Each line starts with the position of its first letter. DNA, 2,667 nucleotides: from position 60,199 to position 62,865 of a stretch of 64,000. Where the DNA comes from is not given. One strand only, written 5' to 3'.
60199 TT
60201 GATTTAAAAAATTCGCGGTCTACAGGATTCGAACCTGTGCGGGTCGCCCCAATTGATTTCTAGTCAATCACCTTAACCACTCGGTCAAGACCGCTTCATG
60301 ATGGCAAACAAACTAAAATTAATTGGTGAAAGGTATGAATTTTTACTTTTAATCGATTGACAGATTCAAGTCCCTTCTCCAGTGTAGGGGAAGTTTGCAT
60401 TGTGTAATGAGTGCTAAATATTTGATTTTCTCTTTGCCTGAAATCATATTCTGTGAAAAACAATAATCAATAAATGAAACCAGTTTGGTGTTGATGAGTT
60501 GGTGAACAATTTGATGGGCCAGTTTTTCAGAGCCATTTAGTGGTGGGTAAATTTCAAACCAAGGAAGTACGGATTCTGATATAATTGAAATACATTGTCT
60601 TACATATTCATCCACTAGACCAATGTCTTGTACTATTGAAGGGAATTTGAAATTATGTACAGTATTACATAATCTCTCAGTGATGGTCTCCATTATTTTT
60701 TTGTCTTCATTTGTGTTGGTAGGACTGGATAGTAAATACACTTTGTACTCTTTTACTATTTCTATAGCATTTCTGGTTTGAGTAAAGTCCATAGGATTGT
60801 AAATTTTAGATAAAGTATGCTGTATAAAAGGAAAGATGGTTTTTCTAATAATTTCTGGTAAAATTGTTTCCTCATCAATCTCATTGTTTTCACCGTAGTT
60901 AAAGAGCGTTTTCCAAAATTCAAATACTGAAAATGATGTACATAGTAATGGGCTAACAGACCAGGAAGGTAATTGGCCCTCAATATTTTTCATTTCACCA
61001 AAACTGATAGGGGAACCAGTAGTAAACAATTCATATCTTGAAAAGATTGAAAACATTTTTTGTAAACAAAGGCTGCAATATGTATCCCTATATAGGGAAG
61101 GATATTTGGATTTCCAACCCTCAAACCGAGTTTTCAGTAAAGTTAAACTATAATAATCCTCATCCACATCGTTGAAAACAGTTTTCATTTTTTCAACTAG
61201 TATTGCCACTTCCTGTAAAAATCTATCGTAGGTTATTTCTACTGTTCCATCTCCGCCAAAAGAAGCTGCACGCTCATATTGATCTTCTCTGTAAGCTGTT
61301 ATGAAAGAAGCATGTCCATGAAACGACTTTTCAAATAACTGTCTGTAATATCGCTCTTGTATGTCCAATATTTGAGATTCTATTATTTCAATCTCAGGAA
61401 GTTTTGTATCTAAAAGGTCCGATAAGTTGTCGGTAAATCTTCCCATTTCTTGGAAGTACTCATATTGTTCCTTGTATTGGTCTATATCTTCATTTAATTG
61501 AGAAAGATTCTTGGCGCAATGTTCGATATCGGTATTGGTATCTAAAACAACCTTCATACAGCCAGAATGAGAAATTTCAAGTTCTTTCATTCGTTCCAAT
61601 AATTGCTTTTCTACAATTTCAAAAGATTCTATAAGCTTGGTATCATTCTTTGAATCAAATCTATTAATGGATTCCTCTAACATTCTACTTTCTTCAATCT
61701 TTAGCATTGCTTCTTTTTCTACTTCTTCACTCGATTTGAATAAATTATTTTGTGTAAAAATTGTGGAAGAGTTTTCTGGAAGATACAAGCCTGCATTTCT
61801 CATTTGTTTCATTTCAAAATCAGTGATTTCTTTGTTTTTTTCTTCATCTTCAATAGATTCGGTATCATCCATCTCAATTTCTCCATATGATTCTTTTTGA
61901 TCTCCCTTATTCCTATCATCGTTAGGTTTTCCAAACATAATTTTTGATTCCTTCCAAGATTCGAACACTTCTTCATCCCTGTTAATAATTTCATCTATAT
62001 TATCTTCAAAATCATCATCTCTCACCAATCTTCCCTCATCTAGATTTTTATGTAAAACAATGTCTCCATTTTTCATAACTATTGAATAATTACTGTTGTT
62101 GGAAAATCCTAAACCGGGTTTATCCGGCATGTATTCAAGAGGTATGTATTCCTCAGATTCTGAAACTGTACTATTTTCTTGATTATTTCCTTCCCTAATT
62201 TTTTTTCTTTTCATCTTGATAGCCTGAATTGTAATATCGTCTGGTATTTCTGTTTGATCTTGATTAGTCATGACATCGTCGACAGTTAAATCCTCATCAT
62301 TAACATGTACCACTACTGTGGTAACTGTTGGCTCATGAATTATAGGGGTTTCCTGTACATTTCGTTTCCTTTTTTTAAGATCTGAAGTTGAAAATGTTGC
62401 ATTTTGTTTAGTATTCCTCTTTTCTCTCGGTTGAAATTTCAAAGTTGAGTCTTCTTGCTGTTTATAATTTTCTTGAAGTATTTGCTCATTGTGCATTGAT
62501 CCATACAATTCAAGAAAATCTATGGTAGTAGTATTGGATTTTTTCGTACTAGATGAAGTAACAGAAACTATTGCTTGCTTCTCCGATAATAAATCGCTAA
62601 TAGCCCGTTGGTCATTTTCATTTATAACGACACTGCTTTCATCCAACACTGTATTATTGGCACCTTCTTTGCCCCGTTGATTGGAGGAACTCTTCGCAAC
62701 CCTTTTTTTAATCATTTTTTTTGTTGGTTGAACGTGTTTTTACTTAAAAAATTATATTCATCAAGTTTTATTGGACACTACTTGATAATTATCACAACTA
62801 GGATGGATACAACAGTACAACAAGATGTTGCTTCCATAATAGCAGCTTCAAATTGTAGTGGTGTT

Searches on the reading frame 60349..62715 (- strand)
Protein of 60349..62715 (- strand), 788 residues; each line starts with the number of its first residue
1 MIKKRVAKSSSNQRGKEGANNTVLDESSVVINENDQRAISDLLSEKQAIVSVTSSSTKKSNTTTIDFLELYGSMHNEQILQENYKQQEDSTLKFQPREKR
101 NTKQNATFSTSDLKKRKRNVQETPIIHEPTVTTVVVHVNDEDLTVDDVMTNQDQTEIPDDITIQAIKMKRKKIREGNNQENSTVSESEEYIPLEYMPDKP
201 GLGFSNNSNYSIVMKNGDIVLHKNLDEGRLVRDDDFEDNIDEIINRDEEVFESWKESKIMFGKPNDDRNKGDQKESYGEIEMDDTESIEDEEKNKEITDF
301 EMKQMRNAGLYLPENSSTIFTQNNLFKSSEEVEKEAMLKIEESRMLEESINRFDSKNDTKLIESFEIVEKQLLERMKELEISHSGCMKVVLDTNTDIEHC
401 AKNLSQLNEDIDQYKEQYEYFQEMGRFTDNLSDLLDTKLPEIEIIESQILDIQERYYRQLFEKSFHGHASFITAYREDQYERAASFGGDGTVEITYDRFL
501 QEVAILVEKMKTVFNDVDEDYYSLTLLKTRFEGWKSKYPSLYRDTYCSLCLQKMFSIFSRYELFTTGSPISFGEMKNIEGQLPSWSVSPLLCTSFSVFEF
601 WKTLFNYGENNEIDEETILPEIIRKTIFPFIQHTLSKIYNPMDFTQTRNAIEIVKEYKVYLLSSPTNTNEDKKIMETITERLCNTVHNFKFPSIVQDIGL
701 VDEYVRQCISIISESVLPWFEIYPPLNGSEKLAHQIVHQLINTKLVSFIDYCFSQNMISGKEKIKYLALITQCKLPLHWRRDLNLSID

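Call 18: search_protein_families(library=pfam, proteins=[window:60349-62715:-], max_evalue=0.001)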
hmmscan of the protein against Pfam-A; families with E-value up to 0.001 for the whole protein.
window:60349-62715:- (788 aa): 1 family
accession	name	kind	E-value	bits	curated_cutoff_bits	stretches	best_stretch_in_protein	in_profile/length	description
PF07842.17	GCFC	-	0.00025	21.2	28.1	0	617-688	123-190/275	GC-rich sequence DNA-binding factor-like protein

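Call 56: find_encoding_contigs(protein=window:60349-62715:-, flank=10000, max_places=3)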
Protein window:60349-62715:- (788 aa): no gene with exactly this product is on record in the collection.
